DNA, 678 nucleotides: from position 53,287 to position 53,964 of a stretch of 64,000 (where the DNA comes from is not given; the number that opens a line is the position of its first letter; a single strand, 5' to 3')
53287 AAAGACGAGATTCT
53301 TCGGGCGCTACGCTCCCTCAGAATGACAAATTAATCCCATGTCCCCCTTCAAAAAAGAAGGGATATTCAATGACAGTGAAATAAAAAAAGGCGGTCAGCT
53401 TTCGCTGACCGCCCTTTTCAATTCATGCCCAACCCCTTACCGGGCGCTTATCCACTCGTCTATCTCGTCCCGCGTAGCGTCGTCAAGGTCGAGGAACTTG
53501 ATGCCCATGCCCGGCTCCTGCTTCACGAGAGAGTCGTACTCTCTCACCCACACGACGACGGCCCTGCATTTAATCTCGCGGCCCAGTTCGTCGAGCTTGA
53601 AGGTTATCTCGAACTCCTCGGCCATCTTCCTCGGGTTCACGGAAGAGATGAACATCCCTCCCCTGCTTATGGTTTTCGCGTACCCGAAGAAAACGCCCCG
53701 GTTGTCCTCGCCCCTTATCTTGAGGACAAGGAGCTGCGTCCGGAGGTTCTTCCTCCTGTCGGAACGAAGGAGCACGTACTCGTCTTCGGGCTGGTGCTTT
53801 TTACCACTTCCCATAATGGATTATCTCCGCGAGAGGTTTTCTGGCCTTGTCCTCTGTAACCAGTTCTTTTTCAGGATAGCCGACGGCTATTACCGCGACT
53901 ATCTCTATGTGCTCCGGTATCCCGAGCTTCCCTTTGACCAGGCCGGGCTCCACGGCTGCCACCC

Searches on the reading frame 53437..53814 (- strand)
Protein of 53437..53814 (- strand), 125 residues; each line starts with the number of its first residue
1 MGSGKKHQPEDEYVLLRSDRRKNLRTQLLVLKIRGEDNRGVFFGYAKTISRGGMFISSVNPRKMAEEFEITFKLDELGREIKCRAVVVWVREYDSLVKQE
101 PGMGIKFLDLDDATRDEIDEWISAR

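Call 50: search_protein_families(library=pfam, proteins=[window:53437-53814:-], max_evalue=0.001)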
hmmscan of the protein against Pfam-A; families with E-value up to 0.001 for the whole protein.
window:53437-53814:- (125 aa): 1 family
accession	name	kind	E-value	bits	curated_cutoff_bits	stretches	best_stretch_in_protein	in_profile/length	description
PF07238.19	PilZ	-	3.4e-13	50.3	22.5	1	19-122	1-100/102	PilZ domain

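Call 58: find_encoding_contigs(protein=window:53437-53814:-, flank=1500, max_places=10)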
Protein window:53437-53814:- (125 aa): 6 contigs read that carry it; 1 place shown.
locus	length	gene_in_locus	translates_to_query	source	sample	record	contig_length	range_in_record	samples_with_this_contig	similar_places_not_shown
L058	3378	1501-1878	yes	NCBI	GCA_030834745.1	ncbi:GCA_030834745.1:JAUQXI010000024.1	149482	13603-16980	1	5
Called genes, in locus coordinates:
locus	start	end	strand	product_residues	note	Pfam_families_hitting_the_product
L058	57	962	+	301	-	PF02881:SRP54_N, PF00448:SRP54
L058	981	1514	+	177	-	PF00881:Nitroreductase, PF14512:TM1586_NiRdase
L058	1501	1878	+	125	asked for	PF07238:PilZ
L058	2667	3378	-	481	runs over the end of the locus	PF01406:tRNA-synt_1e, PF01921:tRNA-synt_1f (faint), PF09334:tRNA-synt_1g, PF00133:tRNA-synt_1, PF23493:CysS_C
